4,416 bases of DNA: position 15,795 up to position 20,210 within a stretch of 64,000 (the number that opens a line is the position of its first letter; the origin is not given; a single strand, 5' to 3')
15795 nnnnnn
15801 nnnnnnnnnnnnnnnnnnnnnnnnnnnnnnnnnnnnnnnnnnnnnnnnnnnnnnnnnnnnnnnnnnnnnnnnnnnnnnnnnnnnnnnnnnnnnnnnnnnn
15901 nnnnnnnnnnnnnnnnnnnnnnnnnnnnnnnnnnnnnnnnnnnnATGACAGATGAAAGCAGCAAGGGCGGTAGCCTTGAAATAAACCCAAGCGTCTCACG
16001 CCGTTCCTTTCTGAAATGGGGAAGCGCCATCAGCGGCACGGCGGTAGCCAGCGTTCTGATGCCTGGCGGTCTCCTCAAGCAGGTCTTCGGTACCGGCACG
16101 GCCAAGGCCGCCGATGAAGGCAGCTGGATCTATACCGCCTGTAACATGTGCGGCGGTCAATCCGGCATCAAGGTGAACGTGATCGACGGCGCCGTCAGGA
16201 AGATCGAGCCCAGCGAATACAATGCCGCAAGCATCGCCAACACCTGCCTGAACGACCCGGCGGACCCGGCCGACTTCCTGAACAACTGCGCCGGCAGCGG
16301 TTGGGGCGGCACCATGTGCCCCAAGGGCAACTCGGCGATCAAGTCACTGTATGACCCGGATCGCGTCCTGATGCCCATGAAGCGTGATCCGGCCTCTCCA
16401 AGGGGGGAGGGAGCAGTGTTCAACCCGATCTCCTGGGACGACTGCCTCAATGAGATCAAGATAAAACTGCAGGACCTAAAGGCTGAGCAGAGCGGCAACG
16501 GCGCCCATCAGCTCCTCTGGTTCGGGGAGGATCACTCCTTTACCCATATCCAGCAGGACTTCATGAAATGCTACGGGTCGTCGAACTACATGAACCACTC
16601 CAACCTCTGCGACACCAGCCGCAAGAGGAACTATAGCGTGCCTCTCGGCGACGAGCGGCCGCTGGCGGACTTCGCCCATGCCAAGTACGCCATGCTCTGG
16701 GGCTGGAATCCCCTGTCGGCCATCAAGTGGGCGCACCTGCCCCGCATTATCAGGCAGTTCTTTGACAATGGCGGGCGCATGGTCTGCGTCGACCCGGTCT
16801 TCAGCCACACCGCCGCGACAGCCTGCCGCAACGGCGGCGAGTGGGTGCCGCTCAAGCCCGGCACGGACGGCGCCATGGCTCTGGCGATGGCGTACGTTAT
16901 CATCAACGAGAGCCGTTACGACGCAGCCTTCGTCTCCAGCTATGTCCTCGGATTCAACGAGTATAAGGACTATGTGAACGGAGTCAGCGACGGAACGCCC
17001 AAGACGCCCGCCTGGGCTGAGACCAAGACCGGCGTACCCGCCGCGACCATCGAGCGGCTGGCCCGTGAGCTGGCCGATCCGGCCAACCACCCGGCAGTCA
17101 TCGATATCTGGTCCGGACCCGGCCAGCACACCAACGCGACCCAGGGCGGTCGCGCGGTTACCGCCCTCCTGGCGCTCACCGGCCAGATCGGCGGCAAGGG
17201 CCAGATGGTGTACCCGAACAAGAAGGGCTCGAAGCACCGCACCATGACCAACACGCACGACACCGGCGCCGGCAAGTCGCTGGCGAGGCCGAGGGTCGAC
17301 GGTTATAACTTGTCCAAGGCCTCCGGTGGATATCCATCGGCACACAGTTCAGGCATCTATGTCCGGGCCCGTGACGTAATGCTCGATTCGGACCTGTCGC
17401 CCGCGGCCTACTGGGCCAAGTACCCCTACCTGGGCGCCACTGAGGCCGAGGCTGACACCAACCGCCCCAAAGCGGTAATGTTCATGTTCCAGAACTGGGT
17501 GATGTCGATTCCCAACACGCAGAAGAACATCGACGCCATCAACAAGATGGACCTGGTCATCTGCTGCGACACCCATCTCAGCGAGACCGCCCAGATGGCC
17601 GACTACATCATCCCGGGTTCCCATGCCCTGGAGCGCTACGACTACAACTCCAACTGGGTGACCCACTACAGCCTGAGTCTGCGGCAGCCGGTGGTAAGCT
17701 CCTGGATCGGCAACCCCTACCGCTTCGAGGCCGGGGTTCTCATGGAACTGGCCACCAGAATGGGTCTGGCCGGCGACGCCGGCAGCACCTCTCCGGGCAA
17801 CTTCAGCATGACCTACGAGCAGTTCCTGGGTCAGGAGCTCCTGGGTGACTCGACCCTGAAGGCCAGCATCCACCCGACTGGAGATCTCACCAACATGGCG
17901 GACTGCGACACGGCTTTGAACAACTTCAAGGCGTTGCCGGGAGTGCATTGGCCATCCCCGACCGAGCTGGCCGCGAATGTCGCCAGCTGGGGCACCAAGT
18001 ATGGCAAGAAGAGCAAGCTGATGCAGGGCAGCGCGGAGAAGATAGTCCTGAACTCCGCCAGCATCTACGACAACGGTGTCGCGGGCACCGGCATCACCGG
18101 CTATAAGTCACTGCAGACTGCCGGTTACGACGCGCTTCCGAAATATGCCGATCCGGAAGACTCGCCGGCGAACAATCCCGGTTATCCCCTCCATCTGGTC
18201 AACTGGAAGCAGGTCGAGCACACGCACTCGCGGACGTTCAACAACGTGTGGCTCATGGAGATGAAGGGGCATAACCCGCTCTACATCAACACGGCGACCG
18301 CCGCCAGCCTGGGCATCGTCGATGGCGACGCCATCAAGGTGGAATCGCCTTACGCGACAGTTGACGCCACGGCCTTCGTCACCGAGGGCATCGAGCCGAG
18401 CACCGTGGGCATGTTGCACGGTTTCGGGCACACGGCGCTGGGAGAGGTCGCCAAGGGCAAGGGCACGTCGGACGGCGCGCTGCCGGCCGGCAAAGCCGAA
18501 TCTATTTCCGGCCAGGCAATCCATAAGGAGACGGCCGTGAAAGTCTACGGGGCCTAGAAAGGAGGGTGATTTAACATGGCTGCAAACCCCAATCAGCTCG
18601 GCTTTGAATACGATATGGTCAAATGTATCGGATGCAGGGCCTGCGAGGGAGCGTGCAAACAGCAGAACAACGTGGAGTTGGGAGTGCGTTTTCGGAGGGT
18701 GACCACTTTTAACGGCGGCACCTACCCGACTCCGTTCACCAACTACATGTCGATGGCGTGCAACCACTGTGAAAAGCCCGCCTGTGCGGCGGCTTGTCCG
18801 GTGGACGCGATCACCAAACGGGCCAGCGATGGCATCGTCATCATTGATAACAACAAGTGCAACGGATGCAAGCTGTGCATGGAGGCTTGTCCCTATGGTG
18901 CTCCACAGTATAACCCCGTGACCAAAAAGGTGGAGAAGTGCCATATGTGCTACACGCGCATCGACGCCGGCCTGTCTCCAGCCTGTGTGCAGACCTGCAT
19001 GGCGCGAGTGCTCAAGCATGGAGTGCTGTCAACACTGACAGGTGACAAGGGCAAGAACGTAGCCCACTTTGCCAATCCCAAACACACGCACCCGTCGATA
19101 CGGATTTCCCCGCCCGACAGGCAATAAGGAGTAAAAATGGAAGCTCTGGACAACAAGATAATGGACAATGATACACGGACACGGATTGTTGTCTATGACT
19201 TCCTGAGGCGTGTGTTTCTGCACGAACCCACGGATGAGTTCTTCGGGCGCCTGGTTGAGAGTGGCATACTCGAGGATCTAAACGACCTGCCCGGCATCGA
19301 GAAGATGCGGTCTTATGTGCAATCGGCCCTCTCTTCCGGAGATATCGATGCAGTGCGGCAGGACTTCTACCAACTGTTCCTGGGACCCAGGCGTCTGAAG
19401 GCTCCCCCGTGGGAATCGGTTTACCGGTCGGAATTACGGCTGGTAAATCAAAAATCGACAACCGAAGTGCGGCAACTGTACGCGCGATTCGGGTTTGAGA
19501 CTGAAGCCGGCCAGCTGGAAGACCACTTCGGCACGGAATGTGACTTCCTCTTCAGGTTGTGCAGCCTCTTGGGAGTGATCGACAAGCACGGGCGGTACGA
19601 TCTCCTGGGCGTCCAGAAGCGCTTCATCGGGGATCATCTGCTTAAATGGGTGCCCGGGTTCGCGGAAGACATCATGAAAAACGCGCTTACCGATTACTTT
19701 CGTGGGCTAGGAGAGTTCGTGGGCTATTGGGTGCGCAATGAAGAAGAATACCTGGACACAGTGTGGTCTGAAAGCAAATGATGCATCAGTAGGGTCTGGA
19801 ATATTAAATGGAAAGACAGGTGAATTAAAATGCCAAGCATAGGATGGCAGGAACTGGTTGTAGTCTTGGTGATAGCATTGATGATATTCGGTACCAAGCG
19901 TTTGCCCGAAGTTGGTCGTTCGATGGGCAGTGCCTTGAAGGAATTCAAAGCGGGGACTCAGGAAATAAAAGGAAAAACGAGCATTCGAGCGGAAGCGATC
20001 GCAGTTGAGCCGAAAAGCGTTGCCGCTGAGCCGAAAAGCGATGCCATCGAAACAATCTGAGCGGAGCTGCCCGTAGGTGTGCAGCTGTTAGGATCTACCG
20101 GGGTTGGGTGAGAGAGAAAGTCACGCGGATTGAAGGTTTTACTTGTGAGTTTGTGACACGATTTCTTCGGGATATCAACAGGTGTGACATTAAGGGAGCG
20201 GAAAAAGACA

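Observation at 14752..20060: Respiratory module of hexaheme cytochrome, small ORF, Tat-molybdoenzyme, FeS subunit, TorD and TatA, with no membrane-anchor subunit and unknown substrate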

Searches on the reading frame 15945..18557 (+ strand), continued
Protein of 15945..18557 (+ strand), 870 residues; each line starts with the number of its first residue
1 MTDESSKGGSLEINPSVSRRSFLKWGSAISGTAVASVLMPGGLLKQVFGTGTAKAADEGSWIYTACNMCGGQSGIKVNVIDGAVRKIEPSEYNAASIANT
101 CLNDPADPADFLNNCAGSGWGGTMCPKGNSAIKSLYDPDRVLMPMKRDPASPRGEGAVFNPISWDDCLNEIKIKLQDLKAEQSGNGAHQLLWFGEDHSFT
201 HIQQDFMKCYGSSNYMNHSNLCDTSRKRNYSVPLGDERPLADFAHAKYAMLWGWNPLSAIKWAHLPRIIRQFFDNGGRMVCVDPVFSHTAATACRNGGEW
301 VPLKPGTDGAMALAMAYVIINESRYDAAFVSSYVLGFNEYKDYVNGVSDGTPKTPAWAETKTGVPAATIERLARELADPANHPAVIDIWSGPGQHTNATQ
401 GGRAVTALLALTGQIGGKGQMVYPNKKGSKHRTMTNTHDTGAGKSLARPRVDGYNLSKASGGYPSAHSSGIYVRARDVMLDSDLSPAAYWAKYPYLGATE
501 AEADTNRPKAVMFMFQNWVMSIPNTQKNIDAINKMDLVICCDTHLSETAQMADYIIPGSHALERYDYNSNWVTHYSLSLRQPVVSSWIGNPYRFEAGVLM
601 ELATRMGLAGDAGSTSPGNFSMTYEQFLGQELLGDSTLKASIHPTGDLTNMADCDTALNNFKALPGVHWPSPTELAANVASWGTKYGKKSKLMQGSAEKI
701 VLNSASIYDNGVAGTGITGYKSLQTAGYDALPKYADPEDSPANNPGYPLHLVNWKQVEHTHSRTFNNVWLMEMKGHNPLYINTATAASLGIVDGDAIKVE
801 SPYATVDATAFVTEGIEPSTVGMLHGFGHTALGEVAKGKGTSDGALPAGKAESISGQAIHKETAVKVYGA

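Call 87: search_protein_families(library=pfam, proteins=[L005:6202-7458:+, L069:4696-5832:+, L001:6843-8477:-], max_evalue=1)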
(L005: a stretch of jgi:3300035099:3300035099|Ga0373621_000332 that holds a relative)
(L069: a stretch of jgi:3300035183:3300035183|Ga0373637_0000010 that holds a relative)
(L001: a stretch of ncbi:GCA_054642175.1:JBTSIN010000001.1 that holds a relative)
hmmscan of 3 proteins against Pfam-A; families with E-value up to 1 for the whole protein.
L005:6202-7458:+ (418 aa): 12 families
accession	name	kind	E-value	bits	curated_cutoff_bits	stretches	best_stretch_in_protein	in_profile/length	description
PF13505.12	OMP_b-brl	-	0.00013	22.6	28.7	1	375-418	132-175/175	Outer membrane protein beta-barrel domain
PF06810.17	Phage_scaffold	-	0.019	15.3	35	1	22-82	52-111/170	Phage capsid assembly scaffolding protein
PF00992.25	Troponin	-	0.037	14.8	26.2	1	16-74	35-94/134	Troponin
PF04612.17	T2SSM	-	0.041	14.5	27.8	1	14-72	34-95/160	Type II secretion system (T2SS), protein M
PF12097.14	DUF3573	-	0.061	12.6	26.6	1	20-68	38-89/383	Protein of unknown function (DUF3573)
PF04977.20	DivIC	-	0.064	13.5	28.9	1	6-55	6-55/80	Septum formation initiator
PF06667.17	PspB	-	0.072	13.6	25.6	1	21-46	37-62/73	Phage shock protein B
PF09798.14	LCD1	-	0.084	11.8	25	1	19-80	27-89/616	DNA damage checkpoint protein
PF18504.6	Csm1_N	-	0.38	11.6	26.3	1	23-53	39-69/70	Csm1 N-terminal domain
PF08954.16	Trimer_CC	-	0.67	10.1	27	0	26-47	27-48/52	Trimerisation motif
PF05266.19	DUF724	-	0.73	10.1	38.4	0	21-75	119-174/188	Protein of unknown function (DUF724)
PF24072.1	T7_gp14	-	0.96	9.8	27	0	17-63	25-71/187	T7 virus internal virion protein gp14 family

L069:4696-5832:+ (378 aa): 0 families

L001:6843-8477:- (544 aa): 3 families
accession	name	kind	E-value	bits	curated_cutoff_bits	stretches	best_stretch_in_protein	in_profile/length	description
PF08428.16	Rib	-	0.064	14.4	27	1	216-255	8-47/76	Rib domain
PF01352.32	KRAB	-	0.1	12.7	20.4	0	162-177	18-33/42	KRAB box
PF01848.21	HOK_GEF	-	0.27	11.3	22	1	113-128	26-41/42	Hok/gef family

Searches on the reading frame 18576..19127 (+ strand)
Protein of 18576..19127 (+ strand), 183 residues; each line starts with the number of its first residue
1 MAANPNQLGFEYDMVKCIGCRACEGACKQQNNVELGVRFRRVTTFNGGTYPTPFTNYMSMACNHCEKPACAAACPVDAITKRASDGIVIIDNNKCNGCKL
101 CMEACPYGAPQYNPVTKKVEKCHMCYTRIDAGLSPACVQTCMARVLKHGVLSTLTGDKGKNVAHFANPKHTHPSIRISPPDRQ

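Call 3: search_protein_families(library=ncbifam, proteins=[window:18576-19127:+], max_evalue=0.01)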
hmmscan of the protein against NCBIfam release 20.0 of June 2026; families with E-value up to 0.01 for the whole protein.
window:18576-19127:+ (183 aa): 63 families (the best 25 are shown)
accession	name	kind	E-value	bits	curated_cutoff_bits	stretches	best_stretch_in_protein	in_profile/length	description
TIGR02951.1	DMSO_dmsB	equivalog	2.8e-52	177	214.1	1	7-155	1-157/161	DMSO/selenate family reductase complex B subunit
TIGR03478.1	DMSO_red_II_bet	subfamily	4.5e-40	137.5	480.7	2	47-174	116-243/321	DMSO reductase family type II enzyme, iron-sulfur subunit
NF042979.1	EthbenzDh_ebdB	equivalog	2.2e-35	122.2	740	2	47-164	138-255/354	ethylbenzene dehydrogenase subunit beta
NF008134.0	PRK10882.1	equivalog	3.8e-32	111.7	263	2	56-179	107-236/329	hydrogenase 2 operon protein HybA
NF041715.1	arsenate_red_ArrB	equivalog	1.3e-31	110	450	2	7-114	2-108/233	arsenate respiratory reductase iron-sulfur subunit ArrB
TIGR01660.1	narH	equivalog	5.1e-31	107.6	524.05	1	49-167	170-287/492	nitrate reductase subunit beta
NF011569.0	PRK14993.1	equivalog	1e-30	107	416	1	12-144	48-181/244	tetrathionate reductase subunit TtrB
NF045715.1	sulf_resp_HmcB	equivalog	5.8e-30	104.4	420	1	4-152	33-199/307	sulfate respiration complex iron-sulfur protein HmcB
TIGR03149.1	cyt_nit_nrfC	equivalog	9.8e-30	103.6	377.6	1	7-156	38-189/225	cytochrome c nitrite reductase Fe-S protein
NF038355.1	FDH3_beta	equivalog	2.1e-28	99.6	240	1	7-125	2-121/180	formate dehydrogenase FDH3 subunit beta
TIGR01582.1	FDH-beta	equivalog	8.8e-28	97.2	334.7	2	61-163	92-194/283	formate dehydrogenase subunit beta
NF045797.1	DsrO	equivalog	8.1e-27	94.2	200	1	7-145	43-197/235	sulfate reduction electron transfer complex DsrMKJOP subunit DsrO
NF045766.1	PhenlGlyoxDHPadI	equivalog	5.4e-19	68.3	700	1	11-155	8-142/443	NADH-dependent phenylglyoxylate dehydrogenase subunit beta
NF009408.0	PRK12769.1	equivalog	1.5e-18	66.3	1003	1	15-166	10-162/659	formate-dependent uric acid utilization protein AegA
NF007382.0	PRK09898.1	equivalog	6.3e-18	65.1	213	1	15-132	66-193/208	ferredoxin-like protein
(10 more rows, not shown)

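Call 4: search_protein_families(library=pfam, proteins=[window:18576-19127:+], max_evalue=0.01)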
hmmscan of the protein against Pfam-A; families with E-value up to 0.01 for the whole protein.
window:18576-19127:+ (183 aa): 12 families
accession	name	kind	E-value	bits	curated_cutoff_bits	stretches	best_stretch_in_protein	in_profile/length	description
PF13247.11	Fer4_11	-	8.8e-30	103.3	26.2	1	55-149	3-98/100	4Fe-4S dicluster domain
PF12838.12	Fer4_7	-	1.9e-13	51.1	27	2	62-109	2-52/52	4Fe-4S dicluster domain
PF12837.12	Fer4_6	-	1e-11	44.6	25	2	87-110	1-24/24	4Fe-4S binding domain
PF13237.11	Fer4_10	-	5e-11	42.8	25.5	2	88-141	2-52/53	4Fe-4S dicluster domain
PF13187.11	Fer4_9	-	3.8e-10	40.1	27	2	16-79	1-52/52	4Fe-4S dicluster domain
PF00037.32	Fer4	-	8.7e-10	38.4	21.1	2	88-110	1-23/24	4Fe-4S binding domain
PF12797.12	Fer4_2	-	2.6e-08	33.7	24.5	2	87-107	2-22/22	4Fe-4S binding domain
PF14697.11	Fer4_21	-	6.8e-06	26.6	35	1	61-107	7-53/59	4Fe-4S dicluster domain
PF12798.12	Fer4_3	-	6.6e-05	23.9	27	1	95-109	1-15/15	4Fe-4S binding domain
PF25160.1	LdpA_Fe-S-bd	-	0.00011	22.3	27.6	1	64-108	4-41/49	LdpA Fe-S cluster-binding domain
PF12800.12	Fer4_4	-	0.00027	21.5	24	1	93-108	2-17/17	4Fe-4S binding domain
PF13459.11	Fer4_15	-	0.0053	17.9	22.4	0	88-106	1-19/66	4Fe-4S single cluster domain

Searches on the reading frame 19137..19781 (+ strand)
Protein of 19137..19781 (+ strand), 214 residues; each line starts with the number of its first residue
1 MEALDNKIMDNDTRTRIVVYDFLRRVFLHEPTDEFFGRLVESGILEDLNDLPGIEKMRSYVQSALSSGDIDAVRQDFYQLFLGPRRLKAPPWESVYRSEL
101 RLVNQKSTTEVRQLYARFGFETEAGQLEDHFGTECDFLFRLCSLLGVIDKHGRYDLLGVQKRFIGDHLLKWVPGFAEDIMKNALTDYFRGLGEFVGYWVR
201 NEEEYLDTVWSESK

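Call 3: search_protein_families(library=ncbifam, proteins=[window:19137-19781:+], max_evalue=0.01)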
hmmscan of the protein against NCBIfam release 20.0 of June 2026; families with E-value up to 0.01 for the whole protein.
window:19137-19781:+ (214 aa): 4 families
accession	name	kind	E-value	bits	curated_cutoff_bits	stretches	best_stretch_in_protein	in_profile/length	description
NF003442.0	PRK04976.1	equivalog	1.3e-14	54.7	132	1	13-206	9-208/211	molecular chaperone TorD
NF008632.0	PRK11621.1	equivalog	4.5e-13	49.3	162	1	25-194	19-180/203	Tat proofreading chaperone DmsD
TIGR03482.1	DMSO_red_II_cha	subfamily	3.7e-10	40.1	152.3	1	19-205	5-191/197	DMSO reductase family type II enzyme chaperone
NF042981.1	EthbenzDh_ebdD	equivalog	0.0002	21.1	360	1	110-205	116-214/222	ethylbenzene dehydrogenase subunit delta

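Call 4: search_protein_families(library=pfam, proteins=[window:19137-19781:+], max_evalue=0.01)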
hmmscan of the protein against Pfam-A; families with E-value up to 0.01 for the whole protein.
window:19137-19781:+ (214 aa): 1 family
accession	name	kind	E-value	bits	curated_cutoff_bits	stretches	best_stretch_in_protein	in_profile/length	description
PF02613.20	Nitrate_red_del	-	6.2e-28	98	22.2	1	62-176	16-135/136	Nitrate reductase delta subunit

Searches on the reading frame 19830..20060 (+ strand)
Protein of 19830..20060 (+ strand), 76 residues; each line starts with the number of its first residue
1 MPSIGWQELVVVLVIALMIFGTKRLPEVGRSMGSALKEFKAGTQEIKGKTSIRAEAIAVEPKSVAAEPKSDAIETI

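Call 3: search_protein_families(library=ncbifam, proteins=[window:19830-20060:+], max_evalue=0.01)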
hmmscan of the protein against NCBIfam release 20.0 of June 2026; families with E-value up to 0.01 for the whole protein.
window:19830-20060:+ (76 aa): 23 families
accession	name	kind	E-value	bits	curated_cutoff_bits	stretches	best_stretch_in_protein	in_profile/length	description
TIGR01411.1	tatAE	subfamily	8.3e-20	70.1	53.9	1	3-47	1-45/47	twin-arginine translocase TatA/TatE family subunit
NF011430.0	PRK14861.1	subfamily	3e-18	65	62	1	2-50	3-51/61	twin arginine translocase protein A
NF011429.0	PRK14857.1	equivalog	3.4e-15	56.2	77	1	4-58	6-60/91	TatA/E family twin arginine-targeting protein translocase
NF002813.0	PRK02958.1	equivalog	2.2e-12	47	83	1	4-56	4-56/73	Sec-independent protein translocase subunit TatA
NF003393.0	PRK04561.1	equivalog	4.1e-11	42.6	104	1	8-45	8-45/75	twin arginine translocase protein A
NF001854.0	PRK00575.1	equivalog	1.4e-10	41.7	72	1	4-68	4-68/94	Sec-independent protein translocase subunit TatA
TIGR01410.1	tatB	equivalog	9.7e-10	38.8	56.5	1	3-49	2-48/80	Sec-independent protein translocase protein TatB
NF003396.0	PRK04598.1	equivalog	1.5e-08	34.9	121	1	6-67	7-66/81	Sec-independent protein translocase subunit TatA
NF002377.0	PRK01371.1-4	equivalog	1.9e-08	34.7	96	1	3-43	3-43/119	sec-independent translocase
NF001681.0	PRK00442.1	equivalog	2.3e-08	34.7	102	1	4-69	4-68/92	twin-arginine translocase TatA/TatE family subunit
NF002922.0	PRK03554.1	equivalog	1.7e-07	31.7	125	1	6-65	7-65/89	Sec-independent protein translocase subunit TatA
NF002448.0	PRK01614.1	equivalog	1.9e-07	31.3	83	1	5-66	5-68/85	Sec-independent protein translocase subunit TatA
NF002376.0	PRK01371.1-3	equivalog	2.6e-07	31.1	181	1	3-41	4-42/179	Sec-independent protein translocase protein TatB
NF047942.1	TatA_Rickett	exception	6.1e-07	29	90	1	3-42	2-41/45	twin-arginine translocase TatA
NF002500.0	PRK01833.1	equivalog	7.7e-07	29.4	115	1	6-49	7-49/74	Sec-independent protein translocase subunit TatA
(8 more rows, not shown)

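Call 4: search_protein_families(library=pfam, proteins=[window:19830-20060:+], max_evalue=0.01)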
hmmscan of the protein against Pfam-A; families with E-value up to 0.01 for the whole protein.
window:19830-20060:+ (76 aa): 1 family
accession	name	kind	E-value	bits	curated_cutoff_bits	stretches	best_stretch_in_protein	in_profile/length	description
PF02416.21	TatA_B_E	-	4.2e-18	64.8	21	1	4-47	1-44/53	mttA/Hcf106 family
